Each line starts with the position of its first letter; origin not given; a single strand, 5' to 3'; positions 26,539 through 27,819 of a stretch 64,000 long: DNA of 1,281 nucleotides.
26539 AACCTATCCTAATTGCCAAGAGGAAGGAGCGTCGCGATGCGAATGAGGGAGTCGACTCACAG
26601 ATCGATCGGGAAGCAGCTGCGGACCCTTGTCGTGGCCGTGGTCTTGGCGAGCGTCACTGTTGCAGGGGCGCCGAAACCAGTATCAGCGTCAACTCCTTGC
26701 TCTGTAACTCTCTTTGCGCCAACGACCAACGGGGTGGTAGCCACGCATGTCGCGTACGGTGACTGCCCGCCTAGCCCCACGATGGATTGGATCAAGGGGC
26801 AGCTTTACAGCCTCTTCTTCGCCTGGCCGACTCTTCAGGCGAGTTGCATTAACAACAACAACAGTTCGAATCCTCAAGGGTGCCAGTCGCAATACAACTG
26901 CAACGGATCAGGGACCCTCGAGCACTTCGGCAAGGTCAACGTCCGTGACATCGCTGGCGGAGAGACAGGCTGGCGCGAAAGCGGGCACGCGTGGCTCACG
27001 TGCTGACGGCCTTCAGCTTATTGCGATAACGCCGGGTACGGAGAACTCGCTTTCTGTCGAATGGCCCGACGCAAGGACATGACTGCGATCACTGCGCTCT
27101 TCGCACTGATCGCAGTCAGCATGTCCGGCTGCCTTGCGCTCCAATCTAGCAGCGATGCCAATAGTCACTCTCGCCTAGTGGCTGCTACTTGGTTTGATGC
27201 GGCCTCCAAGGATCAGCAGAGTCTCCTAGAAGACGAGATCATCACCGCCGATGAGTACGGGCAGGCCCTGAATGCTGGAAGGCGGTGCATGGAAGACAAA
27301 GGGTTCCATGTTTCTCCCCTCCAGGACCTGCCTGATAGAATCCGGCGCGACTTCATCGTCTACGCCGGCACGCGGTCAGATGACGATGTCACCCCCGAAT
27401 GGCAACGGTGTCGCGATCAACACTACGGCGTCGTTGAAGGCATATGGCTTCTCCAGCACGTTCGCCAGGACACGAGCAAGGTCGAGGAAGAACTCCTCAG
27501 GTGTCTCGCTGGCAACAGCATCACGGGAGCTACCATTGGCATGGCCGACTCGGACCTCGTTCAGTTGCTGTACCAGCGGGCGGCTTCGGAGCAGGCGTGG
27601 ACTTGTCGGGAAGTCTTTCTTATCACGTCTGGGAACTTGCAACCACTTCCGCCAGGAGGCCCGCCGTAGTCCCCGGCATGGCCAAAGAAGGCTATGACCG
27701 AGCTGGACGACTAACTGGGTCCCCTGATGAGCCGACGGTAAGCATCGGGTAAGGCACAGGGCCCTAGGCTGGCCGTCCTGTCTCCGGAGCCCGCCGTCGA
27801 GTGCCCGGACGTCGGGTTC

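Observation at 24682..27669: Second low-GC block: ABC-2 exporter divergent from a small Cys-rich secreted protein and a lipoprotein (bacteriocin/toxin-immunity-like)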

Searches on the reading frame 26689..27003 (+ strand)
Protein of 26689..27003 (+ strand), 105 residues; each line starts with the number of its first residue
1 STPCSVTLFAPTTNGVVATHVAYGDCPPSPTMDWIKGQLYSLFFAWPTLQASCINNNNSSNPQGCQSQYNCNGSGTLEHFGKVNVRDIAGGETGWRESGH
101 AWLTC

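Call 26: search_protein_representatives(alignment_id=A2)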
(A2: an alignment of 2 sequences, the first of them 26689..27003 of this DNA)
Query: 2 sequences, 123 profile positions. Proteins with E-value up to 0.001 (for the whole library): 11; up to 1e-10: 6; up to 1e-30: 2. The best 11 are listed.
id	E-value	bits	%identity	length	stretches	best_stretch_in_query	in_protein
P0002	1.2e-78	277.4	-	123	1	1-123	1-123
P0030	1.4e-41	157.7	-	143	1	12-123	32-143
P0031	1.5e-20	89.7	-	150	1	11-123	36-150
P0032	1.1e-19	86.9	-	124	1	12-123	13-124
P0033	2.8e-11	59.8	-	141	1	17-123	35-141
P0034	6.7e-11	58.6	-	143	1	11-120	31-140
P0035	2.0e-07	47.3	-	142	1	11-123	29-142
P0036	2.1e-07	47.3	-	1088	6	15-92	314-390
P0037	4.3e-07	46.3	-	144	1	12-123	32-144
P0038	7.9e-07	45.4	-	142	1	18-115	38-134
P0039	1.4e-04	38.2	-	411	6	41-99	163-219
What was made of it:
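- Only about 9 clusters exist among 1.84 billion representatives (call 26).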

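Call 28: predict_structure(alignment_id=A2)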
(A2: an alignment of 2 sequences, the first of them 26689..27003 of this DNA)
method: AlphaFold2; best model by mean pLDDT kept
length: 105 residues; sequences in the alignment: 2
mean_pLDDT: 48.7   pTM: 0.50
mean pLDDT of the five models: 48.7, 40.7, 39.6, 38.1, 34.7
residues with pLDDT >= 90: 0; 70-90: 3; 50-70: 52; < 50: 50
segments of 3 or more residues with pLDDT < 50: 41-79, 98-105
pLDDT, mean of each block of 10 residues (from residue 1): 62 58 64 63 39 29 32 40 55 51 38
secondary structure, 60 per line:
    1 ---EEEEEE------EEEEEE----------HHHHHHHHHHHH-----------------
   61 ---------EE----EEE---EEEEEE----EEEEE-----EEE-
elements in order: E4-9 E16-21 H32-43 E76-78 E82-87 E92-96 E102-104
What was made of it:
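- Tried and rejected: The first model, built from 2 sequences, was unusable (pLDDT 49, call 28).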

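Call 43: predict_structure(alignment_id=A5)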
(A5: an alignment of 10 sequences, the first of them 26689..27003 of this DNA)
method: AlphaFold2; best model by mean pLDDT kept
length: 105 residues; sequences in the alignment: 10
mean_pLDDT: 92.5   pTM: 0.81
mean pLDDT of the five models: 92.5, 91.4, 91.2, 80.2, 74.3
residues with pLDDT >= 90: 87; 70-90: 17; 50-70: 1; < 50: 0
segments of 3 or more residues with pLDDT < 50: none
pLDDT, mean of each block of 10 residues (from residue 1): 90 94 93 96 88 94 94 87 95 95 90
secondary structure, 60 per line:
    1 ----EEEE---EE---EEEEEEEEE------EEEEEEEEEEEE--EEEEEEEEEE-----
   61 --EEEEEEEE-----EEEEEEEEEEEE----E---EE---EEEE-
elements in order: E5-8 E17-25 E32-43 E46-55 E63-70 E76-87 E101-104
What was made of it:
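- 26575..27006 (+): Founding member of an undescribed family of small secreted proteins, 143 aa. Signal peptide is residues 1-38 (26575-26688, cleavage after VSA). The mature part is 105 aa (26689-27003) with 6 Cys, 4 of them invariant in the family. It is acidic and folds as an Ig/Fn3-like beta-sandwich. Call 43 (pLDDT 92.5, seven strands).
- The structure model is confident (call 43).
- Tried and rejected: The second, from 10 sequences, was good (call 43).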

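Call 46: fold_search(model_id=the predicted structure, library=pdb)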
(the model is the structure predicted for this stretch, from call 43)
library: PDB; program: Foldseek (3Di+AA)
matches with E <= 10: 1973; with E <= 0.001: 1
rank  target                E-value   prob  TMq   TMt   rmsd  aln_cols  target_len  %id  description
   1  7su1_C                8.2e-04  1.00  0.61  0.58   4.1       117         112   10  Crystal structure of an acidic pH-selective Ipilimumab variant Ipi.106 in complex with CTLA-4 (released 2022-03-02)
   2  7zmm_F                1.4e-03  1.00  0.49  0.43   5.9       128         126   10  Crystal structure of human RECQL5 helicase APO form in complex with engineered nanobody (Gluebody) G2-001 (released 2022-06-22)
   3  7l6v_D                1.9e-03  1.00  0.47  0.42   5.6       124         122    9  Crystal structure of BoNT/A-LC-JPU-A5-JPU-C1-JPU-H7-JPU-D12-ciA-F12 (released 2021-12-22)
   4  9ezw_G                2.0e-03  1.00  0.54  0.49   5.8       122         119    9  Structure of the single-domain antibody VHH_h3 in complex with human Vsig4 (released 2025-10-29)
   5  2z34_B                2.2e-03  0.99  0.50  0.38  16.3       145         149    7  Crystal structure of SpCia1/Asf1 complex with Hip1 (released 2008-03-11)
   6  8fk7_A                2.4e-03  0.99  0.41  0.35   5.7       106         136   13  Structure of the Pyrobaculum calidifontis flagellar-like archaeal type IV pilus (released 2023-06-28)
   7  5o05_C                2.6e-03  1.00  0.55  0.51   6.6       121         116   10  GII.10 Vietnam 026 norovirus protruding domain in complex with Nanobody Nano-42 (released 2017-10-04)
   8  7su0_C                3.0e-03  1.00  0.58  0.53   4.8       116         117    9  Crystal structure of an acidic pH-selective Ipilimumab variant Ipi.105 in complex with CTLA-4 (released 2022-03-02)
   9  2ibg_A                3.0e-03  0.99  0.44  0.26   6.8       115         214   11  Crystal Structure of Hedgehog Bound to the FNIII Domains of Ihog (released 2006-10-24)
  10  5ggv_Y                3.4e-03  1.00  0.63  0.57   3.7       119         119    9  CTLA-4 in complex with tremelimumab Fab (released 2016-11-09)
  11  7zra_E                3.6e-03  1.00  0.50  0.46   5.3       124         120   10  Crystal structure of E.coli LexA in complex with nanobody NbSOS1(Nb14497) (released 2022-10-26)
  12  7cz0_E                3.6e-03  1.00  0.46  0.42   5.5       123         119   10  Crystal structure of a thermostable green fluorescent protein (TGP) with a synthetic nanobody (Sb92) (released 2021-09-08)
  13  2xwx_A                3.8e-03  1.00  0.64  0.21   3.7       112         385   10  Vibrio cholerae colonization factor GbpA crystal structure (released 2011-11-16)
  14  6z2d                  3.8e-03  1.00  0.53  0.20   4.7       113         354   11  Crystal structure of wild type OgpA from Akkermansia muciniphila in P 41 21 2 (released 2020-09-30)
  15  5o05_D                3.8e-03  1.00  0.52  0.49   6.5       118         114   10  GII.10 Vietnam 026 norovirus protruding domain in complex with Nanobody Nano-42 (released 2017-10-04)
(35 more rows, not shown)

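Call 65: find_encoding_contigs(protein=P0037, flank=7000, max_places=1)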
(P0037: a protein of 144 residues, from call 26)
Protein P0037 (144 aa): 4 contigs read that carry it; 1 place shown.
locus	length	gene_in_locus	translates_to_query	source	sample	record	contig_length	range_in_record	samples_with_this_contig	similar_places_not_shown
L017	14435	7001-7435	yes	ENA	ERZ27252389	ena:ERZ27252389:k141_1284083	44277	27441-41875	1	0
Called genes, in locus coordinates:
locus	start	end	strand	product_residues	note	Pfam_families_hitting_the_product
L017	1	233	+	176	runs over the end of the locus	-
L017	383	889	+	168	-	PF04542:Sigma70_r2, PF04545:Sigma70_r4, PF08281:Sigma70_r4_2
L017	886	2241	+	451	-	-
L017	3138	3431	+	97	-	-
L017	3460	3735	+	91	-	-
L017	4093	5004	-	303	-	PF26999:ABC-2_memb_rel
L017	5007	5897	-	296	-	PF00005:ABC_tran, PF13304:AAA_21 (faint)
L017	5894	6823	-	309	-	PF26999:ABC-2_memb_rel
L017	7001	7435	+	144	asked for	-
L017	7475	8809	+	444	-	PF00709:Adenylsucc_synt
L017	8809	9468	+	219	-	PF22531:DUF7002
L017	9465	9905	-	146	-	PF01503:PRA-PH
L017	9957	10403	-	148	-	PF12728:HTH_17 (weak)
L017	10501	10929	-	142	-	PF13936:HTH_38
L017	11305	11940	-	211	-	PF13011:LZ_Tnp_IS481 (faint), PF13384:HTH_23, PF13518:HTH_28, PF13551:HTH_29 (weak), PF13565:HTH_32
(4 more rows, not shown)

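Call 66: find_encoding_contigs(protein=P0034, flank=7000, max_places=1)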
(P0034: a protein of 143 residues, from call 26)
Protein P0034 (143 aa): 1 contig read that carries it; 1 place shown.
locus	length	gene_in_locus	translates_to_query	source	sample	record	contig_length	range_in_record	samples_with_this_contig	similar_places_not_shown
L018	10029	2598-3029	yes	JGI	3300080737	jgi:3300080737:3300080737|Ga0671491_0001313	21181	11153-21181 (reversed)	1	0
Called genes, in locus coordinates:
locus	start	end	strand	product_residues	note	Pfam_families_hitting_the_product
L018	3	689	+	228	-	?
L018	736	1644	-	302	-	PF26999:ABC-2_memb_rel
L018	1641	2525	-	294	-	PF00005:ABC_tran, PF13304:AAA_21 (faint)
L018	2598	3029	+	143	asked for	-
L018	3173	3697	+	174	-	-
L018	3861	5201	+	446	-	PF20469:OLD-like_TOPRIM (weak)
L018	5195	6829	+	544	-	PF00580:UvrD-helicase, PF13245:AAA_19, PF00580:UvrD-helicase (weak), PF13361:UvrD_C (faint), PF13538:UvrD_C_2 (weak)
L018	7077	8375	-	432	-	PF13560:HTH_31 (weak), PF01381:HTH_3 (faint), PF13428:TPR_14 (faint), PF13432:TPR_16 (faint), PF14559:TPR_19 (faint), PF07719:TPR_2 (faint), PF13181:TPR_8 (faint), PF13424:TPR_12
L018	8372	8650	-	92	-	PF13560:HTH_31, PF01381:HTH_3 (faint)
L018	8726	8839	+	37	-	-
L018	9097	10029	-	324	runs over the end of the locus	PF00589:Phage_integrase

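Call 79: fold_search(model_id=the predicted structure, library=viral)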
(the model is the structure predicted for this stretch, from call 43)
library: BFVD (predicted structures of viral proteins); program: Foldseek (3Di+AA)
matches with E <= 10: 1340; with E <= 0.001: 5
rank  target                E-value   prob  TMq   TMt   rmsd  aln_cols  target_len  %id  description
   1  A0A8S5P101            2.9e-04  1.00  0.59  0.20   4.5       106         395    9  Uncharacterized protein [Siphoviridae sp. ctTBR23]
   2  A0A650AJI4            3.8e-04  1.00  0.35  0.09   6.2       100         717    9  (no name in the UniProt tables at hand)
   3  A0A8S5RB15            6.0e-04  1.00  0.54  0.43   4.8       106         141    8  PhoD-like phosphatase, N-terminal domain [virus sp. ctQSn51]
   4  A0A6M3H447            7.6e-04  1.00  0.40  0.05   8.4       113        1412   16  (no name in the UniProt tables at hand)
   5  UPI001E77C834         8.0e-04  1.00  0.63  0.39   4.8       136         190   11  (no name look-up for this kind of identifier)
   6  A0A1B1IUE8            1.3e-03  1.00  0.54  0.30   4.9       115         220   12  (no name in the UniProt tables at hand)
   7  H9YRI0                1.3e-03  1.00  0.55  0.35   7.5       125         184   13  (no name in the UniProt tables at hand)
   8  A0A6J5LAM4            1.5e-03  1.00  0.58  0.46   4.7       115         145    9  Uncharacterized protein [uncultured Caudovirales phage]
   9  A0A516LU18            1.6e-03  1.00  0.58  0.28   3.8       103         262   12  (no name in the UniProt tables at hand)
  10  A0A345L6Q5            1.7e-03  1.00  0.63  0.18   3.5       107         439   13  Uncharacterized protein [Serratia phage Scapp]
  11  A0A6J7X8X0            1.9e-03  1.00  0.40  0.20   6.5       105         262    8  Uncharacterized protein [uncultured Caudovirales phage]
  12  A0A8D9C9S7            2.0e-03  1.00  0.58  0.25   3.8       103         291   12  Putative Fn3-like protein [uncultured marine phage]
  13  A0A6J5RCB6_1          2.1e-03  1.00  0.59  0.09   4.1       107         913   20  Fibronectin type III [uncultured Caudovirales phage]
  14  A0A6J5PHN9            2.1e-03  1.00  0.56  0.21   4.1       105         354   11  Uncharacterized protein [uncultured Caudovirales phage]
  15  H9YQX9                2.1e-03  1.00  0.52  0.35   8.2       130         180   10  (no name in the UniProt tables at hand)
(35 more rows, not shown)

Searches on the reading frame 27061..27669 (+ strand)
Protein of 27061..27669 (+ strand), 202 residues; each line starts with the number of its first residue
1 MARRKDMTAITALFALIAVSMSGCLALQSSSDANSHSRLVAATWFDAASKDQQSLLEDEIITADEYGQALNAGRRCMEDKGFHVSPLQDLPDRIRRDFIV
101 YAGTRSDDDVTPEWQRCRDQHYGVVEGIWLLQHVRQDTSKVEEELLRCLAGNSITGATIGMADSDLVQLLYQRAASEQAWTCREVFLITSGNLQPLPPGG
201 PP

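Call 3: search_protein_families(library=pfam, proteins=[window:27061-27669:+], max_evalue=1)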
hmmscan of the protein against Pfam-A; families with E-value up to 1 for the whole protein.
window:27061-27669:+ (202 aa): 0 families

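Call 4: search_protein_families(library=ncbifam, proteins=[window:27061-27669:+], max_evalue=1)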
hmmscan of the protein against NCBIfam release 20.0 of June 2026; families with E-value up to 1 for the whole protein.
window:27061-27669:+ (202 aa): 0 families

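Call 19: find_homologous_proteins(query=window:27061-27669:+, max_evalue=0.01)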
Query window:27061-27669:+ (202 aa): 1 proteins with E <= 0.01 among 121 candidates.
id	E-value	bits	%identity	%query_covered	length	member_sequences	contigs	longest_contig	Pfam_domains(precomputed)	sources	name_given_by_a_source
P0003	3.2e-131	453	100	100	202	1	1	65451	-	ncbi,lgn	-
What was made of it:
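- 27061..27669 (+): Lipoprotein, 202 aa. The lipobox Cys24 codon is at 27130-27132. The mature part has 4 invariant Cys, is acidic, and ends in a conserved ...PP motif. It belongs to an undescribed family. Call 19 (only itself found by word-indexed search).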

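Call 41: search_solved_structures(query=A6, max_evalue=10, show_alignments=2)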
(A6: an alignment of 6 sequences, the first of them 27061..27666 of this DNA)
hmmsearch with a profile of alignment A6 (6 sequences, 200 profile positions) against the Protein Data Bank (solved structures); distinct sequences matched with E-value up to 10: 6.
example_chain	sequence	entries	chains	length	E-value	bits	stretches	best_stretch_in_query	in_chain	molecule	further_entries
2yhg_A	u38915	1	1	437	0.023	17.4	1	75-147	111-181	CELLULOSE-BINDING PROTEIN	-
2as8_A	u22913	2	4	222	0.36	13.4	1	115-158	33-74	Major mite fecal allergen Der p 1 | Der p 1 allergen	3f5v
5vcn_A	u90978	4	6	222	0.56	12.8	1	115-158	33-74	PEPTIDASE 1 | Der p 1 allergen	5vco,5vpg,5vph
5vpk_A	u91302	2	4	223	0.77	12.4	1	115-158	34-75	Der f 1 variant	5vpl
8hmc_C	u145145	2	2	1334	0.86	12.2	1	55-104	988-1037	Tetratricopeptide repeat protein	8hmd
9ta9_A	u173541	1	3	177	1.3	11.6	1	8-74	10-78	mosGCTL-20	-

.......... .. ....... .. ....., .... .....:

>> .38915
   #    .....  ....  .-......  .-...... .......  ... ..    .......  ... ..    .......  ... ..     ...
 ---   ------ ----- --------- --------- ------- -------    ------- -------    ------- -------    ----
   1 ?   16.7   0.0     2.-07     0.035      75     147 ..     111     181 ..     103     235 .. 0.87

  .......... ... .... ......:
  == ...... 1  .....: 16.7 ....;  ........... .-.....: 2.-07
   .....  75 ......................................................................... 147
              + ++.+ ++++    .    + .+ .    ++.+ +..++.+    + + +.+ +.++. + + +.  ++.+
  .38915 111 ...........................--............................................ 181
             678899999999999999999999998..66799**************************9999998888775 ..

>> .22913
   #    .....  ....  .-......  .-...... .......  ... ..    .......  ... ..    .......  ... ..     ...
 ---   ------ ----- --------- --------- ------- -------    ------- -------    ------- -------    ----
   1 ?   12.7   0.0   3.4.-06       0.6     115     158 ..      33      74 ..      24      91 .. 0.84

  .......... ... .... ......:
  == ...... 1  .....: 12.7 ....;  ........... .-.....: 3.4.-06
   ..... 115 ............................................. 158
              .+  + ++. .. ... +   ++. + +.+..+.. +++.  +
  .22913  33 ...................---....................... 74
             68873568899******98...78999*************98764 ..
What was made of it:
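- On Chagasin (I42) inhibitor with a papain-like partner: The weak Der p 1 hits (E 0.36-0.77, call 41) cover one helix only, and no conserved His follows.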

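Call 61: search_protein_families(library=pfam, alignment_id=A6, max_evalue=10)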
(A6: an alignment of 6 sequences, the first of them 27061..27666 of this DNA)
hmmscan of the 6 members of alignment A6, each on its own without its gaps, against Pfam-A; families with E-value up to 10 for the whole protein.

A. member 1, window:27061-27666:+ (202 aa): 0 families

B. families by the number of members that match (of 6 scanned): 2 families
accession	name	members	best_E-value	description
PF19381.4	DUF5956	2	0.015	Family of unknown function (DUF5956)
PF24737.1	DUF7688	1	0.26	Domain of unknown function (DUF7688)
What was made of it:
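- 27061..27669 (+): No Pfam, NCBIfam or PDB match (calls 3, 4, 41, 61).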

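Call 62: search_protein_families(library=padloc, proteins=[window:27061-27669:+], max_evalue=0.1)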
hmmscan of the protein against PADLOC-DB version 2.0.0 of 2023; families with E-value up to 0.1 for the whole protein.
window:27061-27669:+ (202 aa): 0 families

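Call 63: search_protein_families(library=phrogs, proteins=[window:27061-27669:+], max_evalue=0.1)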
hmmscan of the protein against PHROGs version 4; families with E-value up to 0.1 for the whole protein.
window:27061-27669:+ (202 aa): 0 families
